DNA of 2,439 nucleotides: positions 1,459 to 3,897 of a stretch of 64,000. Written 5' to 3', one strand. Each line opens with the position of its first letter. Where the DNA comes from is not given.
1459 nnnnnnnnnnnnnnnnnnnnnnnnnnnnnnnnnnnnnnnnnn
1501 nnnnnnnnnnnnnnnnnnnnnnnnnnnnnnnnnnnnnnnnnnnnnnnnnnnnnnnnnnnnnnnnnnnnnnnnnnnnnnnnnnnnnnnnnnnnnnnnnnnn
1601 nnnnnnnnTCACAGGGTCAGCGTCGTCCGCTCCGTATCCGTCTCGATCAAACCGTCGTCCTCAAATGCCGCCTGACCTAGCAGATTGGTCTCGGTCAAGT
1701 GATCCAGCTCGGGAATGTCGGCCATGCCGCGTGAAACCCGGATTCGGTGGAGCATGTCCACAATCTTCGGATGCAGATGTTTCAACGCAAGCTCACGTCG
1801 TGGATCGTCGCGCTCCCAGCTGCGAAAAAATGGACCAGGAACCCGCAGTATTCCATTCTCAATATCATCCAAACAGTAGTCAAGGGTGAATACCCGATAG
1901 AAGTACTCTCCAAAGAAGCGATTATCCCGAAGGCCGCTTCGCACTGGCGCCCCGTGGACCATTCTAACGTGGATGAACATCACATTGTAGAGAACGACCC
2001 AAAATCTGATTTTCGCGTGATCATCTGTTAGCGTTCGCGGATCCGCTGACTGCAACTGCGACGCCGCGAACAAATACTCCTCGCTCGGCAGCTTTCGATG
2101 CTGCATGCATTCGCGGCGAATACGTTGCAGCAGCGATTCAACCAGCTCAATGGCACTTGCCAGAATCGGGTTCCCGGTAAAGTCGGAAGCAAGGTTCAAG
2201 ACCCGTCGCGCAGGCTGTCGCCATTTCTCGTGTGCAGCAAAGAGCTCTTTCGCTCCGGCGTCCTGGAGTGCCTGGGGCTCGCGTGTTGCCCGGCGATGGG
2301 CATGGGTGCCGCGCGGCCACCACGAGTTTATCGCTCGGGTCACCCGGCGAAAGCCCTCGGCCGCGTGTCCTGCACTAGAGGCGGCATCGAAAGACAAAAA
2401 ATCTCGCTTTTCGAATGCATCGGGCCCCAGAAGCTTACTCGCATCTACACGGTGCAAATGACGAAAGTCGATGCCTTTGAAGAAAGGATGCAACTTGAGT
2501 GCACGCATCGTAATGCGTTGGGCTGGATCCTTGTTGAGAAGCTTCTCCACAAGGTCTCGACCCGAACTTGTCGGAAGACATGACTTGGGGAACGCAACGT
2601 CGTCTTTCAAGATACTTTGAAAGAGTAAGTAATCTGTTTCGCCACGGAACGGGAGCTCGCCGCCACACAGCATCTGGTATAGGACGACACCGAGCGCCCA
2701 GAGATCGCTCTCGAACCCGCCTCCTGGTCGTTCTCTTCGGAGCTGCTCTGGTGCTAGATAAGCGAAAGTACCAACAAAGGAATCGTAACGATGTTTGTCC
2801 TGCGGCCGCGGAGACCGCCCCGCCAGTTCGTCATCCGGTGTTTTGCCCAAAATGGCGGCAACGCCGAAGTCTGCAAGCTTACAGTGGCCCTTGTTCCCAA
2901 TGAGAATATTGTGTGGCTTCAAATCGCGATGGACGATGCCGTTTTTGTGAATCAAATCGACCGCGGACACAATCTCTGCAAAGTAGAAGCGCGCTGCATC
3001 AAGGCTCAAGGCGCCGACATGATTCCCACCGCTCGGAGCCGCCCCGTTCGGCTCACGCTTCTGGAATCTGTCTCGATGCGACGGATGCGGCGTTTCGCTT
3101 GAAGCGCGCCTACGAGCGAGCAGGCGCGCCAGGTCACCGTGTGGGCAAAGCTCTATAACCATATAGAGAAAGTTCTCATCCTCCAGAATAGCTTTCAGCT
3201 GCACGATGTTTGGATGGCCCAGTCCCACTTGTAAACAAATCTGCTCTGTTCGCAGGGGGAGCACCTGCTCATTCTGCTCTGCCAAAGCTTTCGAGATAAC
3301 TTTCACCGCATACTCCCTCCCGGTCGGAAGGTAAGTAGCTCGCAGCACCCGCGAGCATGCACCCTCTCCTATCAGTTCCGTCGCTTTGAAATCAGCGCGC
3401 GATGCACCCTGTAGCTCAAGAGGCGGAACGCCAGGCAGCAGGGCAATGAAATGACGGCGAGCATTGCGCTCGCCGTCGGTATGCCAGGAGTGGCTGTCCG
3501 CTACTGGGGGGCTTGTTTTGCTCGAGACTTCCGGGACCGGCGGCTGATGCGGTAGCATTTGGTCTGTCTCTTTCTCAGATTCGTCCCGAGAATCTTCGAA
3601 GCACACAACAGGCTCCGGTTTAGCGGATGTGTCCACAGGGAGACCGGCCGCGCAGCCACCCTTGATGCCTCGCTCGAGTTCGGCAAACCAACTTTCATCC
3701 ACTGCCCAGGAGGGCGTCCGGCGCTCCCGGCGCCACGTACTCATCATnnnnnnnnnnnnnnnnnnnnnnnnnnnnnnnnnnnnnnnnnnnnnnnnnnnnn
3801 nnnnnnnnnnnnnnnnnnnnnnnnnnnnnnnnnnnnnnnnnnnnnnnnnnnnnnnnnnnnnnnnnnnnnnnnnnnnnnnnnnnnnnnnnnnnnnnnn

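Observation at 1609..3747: PDK1-like kinase with a DUF547 domain replacing the PH domain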

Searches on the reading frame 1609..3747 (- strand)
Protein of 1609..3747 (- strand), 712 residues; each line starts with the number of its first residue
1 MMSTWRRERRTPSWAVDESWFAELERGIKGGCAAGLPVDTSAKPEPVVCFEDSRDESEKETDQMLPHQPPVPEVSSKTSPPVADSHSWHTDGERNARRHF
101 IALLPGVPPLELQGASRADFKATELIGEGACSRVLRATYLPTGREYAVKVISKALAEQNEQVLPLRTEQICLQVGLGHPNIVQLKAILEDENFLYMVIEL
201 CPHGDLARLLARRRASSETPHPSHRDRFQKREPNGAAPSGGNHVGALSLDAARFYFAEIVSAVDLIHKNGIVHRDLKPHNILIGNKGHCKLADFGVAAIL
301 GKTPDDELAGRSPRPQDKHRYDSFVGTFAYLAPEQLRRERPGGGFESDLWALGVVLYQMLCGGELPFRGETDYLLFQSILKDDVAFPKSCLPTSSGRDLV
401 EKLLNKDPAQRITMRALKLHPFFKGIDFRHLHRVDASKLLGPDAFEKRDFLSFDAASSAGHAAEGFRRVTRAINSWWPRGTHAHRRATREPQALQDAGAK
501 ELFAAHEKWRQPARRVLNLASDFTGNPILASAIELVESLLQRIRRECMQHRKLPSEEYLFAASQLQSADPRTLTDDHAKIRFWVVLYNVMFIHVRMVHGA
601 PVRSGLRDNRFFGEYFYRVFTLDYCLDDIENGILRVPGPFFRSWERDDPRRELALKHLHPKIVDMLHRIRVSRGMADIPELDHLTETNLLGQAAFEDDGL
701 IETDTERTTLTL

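Call 3: search_protein_families(library=pfam, proteins=[window:1609-3747:-], max_evalue=1)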
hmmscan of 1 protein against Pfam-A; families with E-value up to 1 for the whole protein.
window:1609-3747:- (712 aa): 9 families
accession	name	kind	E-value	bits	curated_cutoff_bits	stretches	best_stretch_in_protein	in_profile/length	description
PF00069.31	Pkinase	-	1.1e-56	192.6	31.7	1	121-423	2-263/263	Protein kinase domain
PF07714.23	PK_Tyr_Ser-Thr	-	4.9e-31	108.4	23.1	1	122-418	3-255/258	Protein tyrosine and serine/threonine kinase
PF04784.19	DUF547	-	1.2e-10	41.9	27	1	574-669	5-98/125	Protein of unknown function, DUF547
PF14531.12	Kinase-like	-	0.00016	21.5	25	1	252-371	146-255/289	Kinase-like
PF13095.12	FTA2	-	0.002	18.3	30.2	0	117-159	21-61/214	Kinetochore Sim4 complex subunit FTA2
PF03109.22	ABC1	-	0.04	13.5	22.9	1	265-302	182-219/244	ABC1 atypical kinase-like domain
PF01163.29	RIO1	-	0.064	13.3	22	1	253-295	107-149/187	RIO domain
PF17667.7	Pkinase_fungal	-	0.1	11.7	24.1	1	264-337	301-366/387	Fungal protein kinase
PF06293.20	Kdo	-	0.21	11.5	21.3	1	259-294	127-166/207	Lipopolysaccharide kinase (Kdo/WaaP) family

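Call 4: search_protein_families(library=ncbifam, proteins=[window:1609-3747:-], max_evalue=1)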
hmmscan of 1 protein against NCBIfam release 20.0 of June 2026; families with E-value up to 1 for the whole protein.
window:1609-3747:- (712 aa): 19 families
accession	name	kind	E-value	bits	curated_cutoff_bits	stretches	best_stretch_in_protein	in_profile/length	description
NF033483.0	PknB_PASTA_kin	equivalog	6.3e-39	134.4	450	2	245-412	102-255/563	Stk1 family PASTA domain-containing Ser/Thr kinase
TIGR03903.1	TOMM_kin_cyc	equivalog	6.7e-25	87.1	705.75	2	245-432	74-253/1267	TOMM system kinase/cyclase fusion protein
NF047741.1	antiphage_MADS6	equivalog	1.3e-23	83.4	460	2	247-414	296-450/612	methylation-associated defense system protein kinase MAD6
NF009651.0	PRK13184.1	equivalog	4.8e-21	74.5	839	1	254-412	117-277/932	serine/threonine-protein kinase PknD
NF052427.1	StpK7MSMEG_1200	equivalog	4.3e-18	65.1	900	2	257-412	115-255/601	serine/threonine protein kinase StpK7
NF038150.1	lanthi_synth_IV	equivalog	1.2e-16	60.2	650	1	123-417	194-449/851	class IV lanthionine synthetase LanL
NF053615.1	SerThrKinAfsKStmc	equivalog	1.5e-12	47.1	1300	1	242-417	104-260/809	protein serine/threonine kinase AfsK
NF033442.0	BREX_PglW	equivalog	1e-11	43.4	990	1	119-294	513-657/1391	BREX system serine/threonine kinase PglW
NF038151.1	lanthi_synth_III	equivalog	2.7e-07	29.4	575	1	256-309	342-395/833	class III lanthionine synthetase LanKC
NF043056.1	T4SS_LegK1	equivalog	3.4e-05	22.6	550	1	266-357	205-281/516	Dot/Icm T4SS effector kinase LegK1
TIGR03724.2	arch_bud32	equivalog_domain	3.6e-05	23.3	125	1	256-301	91-135/193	KEOPS complex kinase/ATPase Bud32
NF002475.0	PRK01723.1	equivalog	3.6e-05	22.9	142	1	256-295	149-188/241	3-deoxy-D-manno-octulosonic acid kinase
NF006620.0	PRK09188.1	equivalog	0.00025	20.2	490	1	254-300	115-162/365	serine/threonine protein kinase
NF041645.1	prot_kin_PA4780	equivalog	0.0037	16.6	350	1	246-288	139-181/274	PA4780 family RIO1-like protein kinase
NF007174.0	PRK09605.1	equivalog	0.0044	15.5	447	1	256-300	433-476/535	bifunctional N(6)-L-threonylcarbamoyladenine synthase/serine/threonine protein kinase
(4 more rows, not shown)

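Call 5: search_solved_structures(query=window:1609-3747:-, max_evalue=1e-20, show_alignments=2)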
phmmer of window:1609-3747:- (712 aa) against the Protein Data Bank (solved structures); distinct sequences matched with E-value up to 1e-20: 480 (the best 60 are shown).
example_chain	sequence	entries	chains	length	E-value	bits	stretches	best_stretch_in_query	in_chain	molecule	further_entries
1oky_A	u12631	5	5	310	7.6e-47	163.3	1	244-439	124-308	3-PHOSPHOINOSITIDE DEPENDENT PROTEIN KINASE 1 | 3-PHOSPHOINOSITIDE DEPENDENT PROTEIN KINASE-1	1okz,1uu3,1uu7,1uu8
3nax_A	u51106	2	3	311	9.2e-47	163.1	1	244-439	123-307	3-phosphoinositide-dependent protein kinase 1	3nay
2xch_A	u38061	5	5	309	9.2e-47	163.1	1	244-439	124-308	3-PHOSPHOINOSITIDE DEPENDENT PROTEIN KINASE 1 | 3-phosphoinositide-dependent protein kinase 1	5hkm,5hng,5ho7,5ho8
3rwq_A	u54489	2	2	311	9.2e-47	163.1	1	244-439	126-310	3-phosphoinositide-dependent protein kinase 1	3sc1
3h9o_A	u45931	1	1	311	9.2e-47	163.1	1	244-439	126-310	3-phosphoinositide-dependent protein kinase 1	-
3rwp_A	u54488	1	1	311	9.3e-47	163.1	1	244-439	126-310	3-phosphoinositide-dependent protein kinase 1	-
2r7b_A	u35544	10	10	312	9.3e-47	163.1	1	244-439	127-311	3-phosphoinositide-dependent protein kinase 1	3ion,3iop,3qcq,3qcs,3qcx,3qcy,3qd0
3orx_A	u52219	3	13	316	9.6e-47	163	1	244-439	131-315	3-phosphoinositide-dependent protein kinase 1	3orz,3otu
3qc4_A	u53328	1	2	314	1.3e-46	162.6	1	244-439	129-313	3-phosphoinositide-dependent protein kinase 1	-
3pwy_A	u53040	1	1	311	1.5e-46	162.4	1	244-439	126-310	3-phosphoinositide-dependent protein kinase 1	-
3nun_A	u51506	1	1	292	1.6e-46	162.3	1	244-438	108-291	PkB-like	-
2biy_A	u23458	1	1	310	1.9e-46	162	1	244-439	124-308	3-PHOSPHOINOSITIDE DEPENDENT PROTEIN KINASE-1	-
1h1w_A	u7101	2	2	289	2.9e-46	161.4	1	244-439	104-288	3-PHOSPHOINOSITIDE DEPENDENT PROTEIN KINASE-1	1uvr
2xck_A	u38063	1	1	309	3.2e-46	161.3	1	244-439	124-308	3-PHOSPHOINOSITIDE DEPENDENT PROTEIN KINASE 1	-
1z5m_A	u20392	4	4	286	3.6e-46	161.1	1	244-439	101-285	3-phosphoinositide dependent protein kinase-1 | 3-phosphoinositide-dependent protein kinase 1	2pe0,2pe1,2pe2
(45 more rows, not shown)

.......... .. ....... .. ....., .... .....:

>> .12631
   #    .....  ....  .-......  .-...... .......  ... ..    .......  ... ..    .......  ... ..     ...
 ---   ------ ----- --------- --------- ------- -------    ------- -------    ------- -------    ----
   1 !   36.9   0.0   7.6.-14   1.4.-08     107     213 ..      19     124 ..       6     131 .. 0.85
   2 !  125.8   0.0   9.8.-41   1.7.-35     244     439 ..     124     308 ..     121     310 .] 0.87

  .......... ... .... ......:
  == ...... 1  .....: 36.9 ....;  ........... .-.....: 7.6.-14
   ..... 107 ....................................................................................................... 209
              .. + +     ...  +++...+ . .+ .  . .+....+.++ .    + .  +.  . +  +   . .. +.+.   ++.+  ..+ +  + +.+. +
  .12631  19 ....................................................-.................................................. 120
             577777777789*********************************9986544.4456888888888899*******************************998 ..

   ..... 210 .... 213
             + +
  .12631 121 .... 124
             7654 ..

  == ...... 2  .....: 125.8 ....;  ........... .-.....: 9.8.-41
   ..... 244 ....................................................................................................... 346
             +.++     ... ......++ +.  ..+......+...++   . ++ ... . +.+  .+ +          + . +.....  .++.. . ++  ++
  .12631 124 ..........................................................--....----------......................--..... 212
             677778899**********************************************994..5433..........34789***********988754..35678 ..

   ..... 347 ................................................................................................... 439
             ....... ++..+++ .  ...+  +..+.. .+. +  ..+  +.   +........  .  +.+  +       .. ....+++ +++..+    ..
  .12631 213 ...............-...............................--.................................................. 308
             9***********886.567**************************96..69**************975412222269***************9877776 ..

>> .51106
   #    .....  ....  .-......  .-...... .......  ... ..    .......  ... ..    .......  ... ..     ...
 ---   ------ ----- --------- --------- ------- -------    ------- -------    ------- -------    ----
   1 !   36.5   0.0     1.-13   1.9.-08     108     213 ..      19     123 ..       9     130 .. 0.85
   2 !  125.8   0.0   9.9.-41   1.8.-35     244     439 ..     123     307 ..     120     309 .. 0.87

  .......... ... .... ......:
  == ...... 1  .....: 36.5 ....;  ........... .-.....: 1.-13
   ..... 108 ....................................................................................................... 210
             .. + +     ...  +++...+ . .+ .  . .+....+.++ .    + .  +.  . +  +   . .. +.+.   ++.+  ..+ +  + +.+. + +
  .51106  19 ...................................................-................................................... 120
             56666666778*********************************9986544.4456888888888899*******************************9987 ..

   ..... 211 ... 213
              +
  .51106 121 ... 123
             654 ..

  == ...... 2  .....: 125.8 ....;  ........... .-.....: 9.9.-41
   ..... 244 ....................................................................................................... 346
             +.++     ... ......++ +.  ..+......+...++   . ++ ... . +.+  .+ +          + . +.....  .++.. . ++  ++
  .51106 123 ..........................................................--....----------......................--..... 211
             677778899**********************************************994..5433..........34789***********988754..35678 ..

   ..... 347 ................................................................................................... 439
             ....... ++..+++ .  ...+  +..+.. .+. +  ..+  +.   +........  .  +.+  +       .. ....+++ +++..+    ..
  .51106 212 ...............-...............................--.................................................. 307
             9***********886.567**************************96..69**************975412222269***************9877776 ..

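Call 6: find_homologous_proteins(query=window:1609-3747:-)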
Query window:1609-3747:- (712 aa): 3380 proteins with E <= 0.001 among 8000 candidates; the best 120 are listed.
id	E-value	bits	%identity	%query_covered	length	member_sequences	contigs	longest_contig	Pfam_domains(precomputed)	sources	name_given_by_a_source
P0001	0.0e+0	1650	100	100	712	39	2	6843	PF07714.24,PF00069.32,PF04784.20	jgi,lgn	jgi:serine/threonine protein kinase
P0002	0.0e+0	1176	73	100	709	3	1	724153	PF07714.24,PF00069.32,PF04784.20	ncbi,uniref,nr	ncbi:hypothetical protein F1559_004101 [Cyanidiococcus yangmingshanensis]|uniref:non-specific serine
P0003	0.0e+0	1152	75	96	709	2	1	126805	PF07714.24,PF00069.32,PF04784.20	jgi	jgi:serine/threonine protein kinase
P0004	5.8e-240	817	60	85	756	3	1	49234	PF07714.24,PF00069.32,PF04784.20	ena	-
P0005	2.8e-201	689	54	81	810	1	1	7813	PF07714.24,PF00069.32,PF04784.20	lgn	-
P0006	4.6e-43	166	35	46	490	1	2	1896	PF07714.24,PF00069.32,PF14531.13,PF14593.13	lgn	-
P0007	1.5e-38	151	38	23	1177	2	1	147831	PF07714.24,PF00069.32,PF26549.1,PF00930.28,PF03109.23,PF14531.13,PF26550.2,PF07676.19,PF17667.8,PF01636.30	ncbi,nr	ncbi:MAG TPA: protein kinase [Thermoanaerobaculia bacterium]|nr:protein kinase [Thermoanaerobaculia 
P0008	1.7e-38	151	31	35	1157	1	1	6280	PF06293.21,PF07714.24,PF00069.32,PF12330.15,PF03109.23,PF14531.13,PF01163.29,PF17667.8,PF07719.24,PF01636.30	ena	-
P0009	4.6e-38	149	31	42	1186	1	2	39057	PF07714.24,PF00069.32,PF26549.1,PF03109.23,PF26550.2,PF07676.19,PF17667.8,PF01636.30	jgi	jgi:serine/threonine protein kinase/Tol biopolymer transport system component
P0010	7.6e-37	145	31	36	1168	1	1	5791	PF07714.24,PF00069.32,PF26549.1,PF00930.28,PF03109.23,PF14531.13,PF26550.2,PF07676.19,PF01636.30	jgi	jgi:serine/threonine protein kinase/Tol biopolymer transport system component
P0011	1.2e-36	145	30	42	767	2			PF07714.24,PF00069.32,PF26549.1,PF03109.23,PF14531.13,PF07676.19,PF17667.8,PF01636.30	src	-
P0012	2.7e-36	143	31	38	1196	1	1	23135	PF07714.24,PF00069.32,PF25174.2,PF26549.1,PF00930.28,PF03109.23,PF14531.13,PF26550.2,PF07676.19,PF17667.8,PF01636.30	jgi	jgi:serine/threonine protein kinase/Tol biopolymer transport system component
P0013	5.4e-36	142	28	42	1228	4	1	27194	PF07714.24,PF00069.32,PF25174.2,PF26549.1,PF00930.28,PF03109.23,PF14531.13,PF26550.2,PF07676.19,PF17667.8,PF01636.30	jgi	jgi:serine/threonine protein kinase/Tol biopolymer transport system component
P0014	5.6e-36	142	29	43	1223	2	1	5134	PF07714.24,PF00069.32,PF25174.2,PF26549.1,PF00930.28,PF03109.23,PF14531.13,PF26550.2,PF07676.19,PF17667.8,PF01636.30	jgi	jgi:serine/threonine protein kinase/Tol biopolymer transport system component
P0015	1.0e-35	142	31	42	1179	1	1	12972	PF07714.24,PF00069.32,PF26549.1,PF00930.28,PF03109.23,PF14531.13,PF26550.2,PF07676.19,PF17667.8,PF01636.30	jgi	jgi:serine/threonine protein kinase/Tol biopolymer transport system component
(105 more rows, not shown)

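Call 8: list_cluster_members(proteins=[P0001, P0002, P0003, P0004, P0005, P0006])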
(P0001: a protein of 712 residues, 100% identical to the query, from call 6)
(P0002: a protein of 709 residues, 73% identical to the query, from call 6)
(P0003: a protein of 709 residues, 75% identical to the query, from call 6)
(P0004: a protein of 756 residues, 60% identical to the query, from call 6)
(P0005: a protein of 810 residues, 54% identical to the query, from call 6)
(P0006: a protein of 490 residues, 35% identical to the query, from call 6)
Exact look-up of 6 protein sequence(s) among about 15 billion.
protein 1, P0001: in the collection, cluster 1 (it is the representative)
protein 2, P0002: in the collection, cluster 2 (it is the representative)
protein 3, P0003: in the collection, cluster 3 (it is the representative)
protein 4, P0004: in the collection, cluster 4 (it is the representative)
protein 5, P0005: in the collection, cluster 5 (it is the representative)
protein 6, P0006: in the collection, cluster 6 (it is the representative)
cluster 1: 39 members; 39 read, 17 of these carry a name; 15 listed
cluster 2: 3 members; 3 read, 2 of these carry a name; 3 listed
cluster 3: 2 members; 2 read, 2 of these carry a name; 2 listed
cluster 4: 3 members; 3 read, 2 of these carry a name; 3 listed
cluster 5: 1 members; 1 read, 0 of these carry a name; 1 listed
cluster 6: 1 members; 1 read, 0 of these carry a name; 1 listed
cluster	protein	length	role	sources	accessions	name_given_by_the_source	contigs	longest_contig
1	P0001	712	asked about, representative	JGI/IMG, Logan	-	serine/threonine protein kinase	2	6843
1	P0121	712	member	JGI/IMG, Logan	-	serine/threonine protein kinase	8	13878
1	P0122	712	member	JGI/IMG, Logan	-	serine/threonine protein kinase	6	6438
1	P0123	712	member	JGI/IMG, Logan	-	serine/threonine protein kinase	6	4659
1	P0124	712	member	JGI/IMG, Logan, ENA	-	serine/threonine protein kinase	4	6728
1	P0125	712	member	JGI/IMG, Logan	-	serine/threonine protein kinase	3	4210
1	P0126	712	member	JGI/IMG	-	serine/threonine protein kinase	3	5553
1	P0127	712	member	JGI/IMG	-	serine/threonine protein kinase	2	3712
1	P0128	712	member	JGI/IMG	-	serine/threonine protein kinase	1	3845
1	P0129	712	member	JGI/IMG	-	serine/threonine protein kinase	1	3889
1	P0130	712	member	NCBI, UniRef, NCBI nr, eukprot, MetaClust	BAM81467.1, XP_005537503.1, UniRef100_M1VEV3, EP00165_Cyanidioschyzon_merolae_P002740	probable 3-phosphoinositide-dependent protein kinase [Cyanidioschyzon merolae strain 10D] | non-specific serine/threonine protein kinase n=1 Tax=Cyanidioschyzon merolae (strain ... | XP_005537503.1 probable 3-phosphoinositide-dependent protein kinase [Cyanidioschyzon ...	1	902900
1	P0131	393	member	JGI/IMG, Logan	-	hypothetical protein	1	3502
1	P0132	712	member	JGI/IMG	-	serine/threonine protein kinase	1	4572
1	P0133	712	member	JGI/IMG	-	serine/threonine protein kinase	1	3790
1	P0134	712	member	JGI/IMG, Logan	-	serine/threonine protein kinase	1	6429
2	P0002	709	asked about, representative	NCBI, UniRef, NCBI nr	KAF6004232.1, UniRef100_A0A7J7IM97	hypothetical protein F1559_004101 [Cyanidiococcus yangmingshanensis] | non-specific serine/threonine protein kinase n=1 Tax=Cyanidiococcus yangmingshanensis ...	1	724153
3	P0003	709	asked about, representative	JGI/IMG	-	serine/threonine protein kinase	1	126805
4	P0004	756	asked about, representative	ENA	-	-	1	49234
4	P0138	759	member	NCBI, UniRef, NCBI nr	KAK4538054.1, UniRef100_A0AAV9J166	hypothetical protein CDCA_CDCA15G4079 [Cyanidium caldarium] | non-specific serine/threonine protein kinase n=1 Tax=Cyanidium caldarium TaxID=2771 ...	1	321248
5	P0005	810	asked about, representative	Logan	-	-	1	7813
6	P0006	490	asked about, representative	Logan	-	-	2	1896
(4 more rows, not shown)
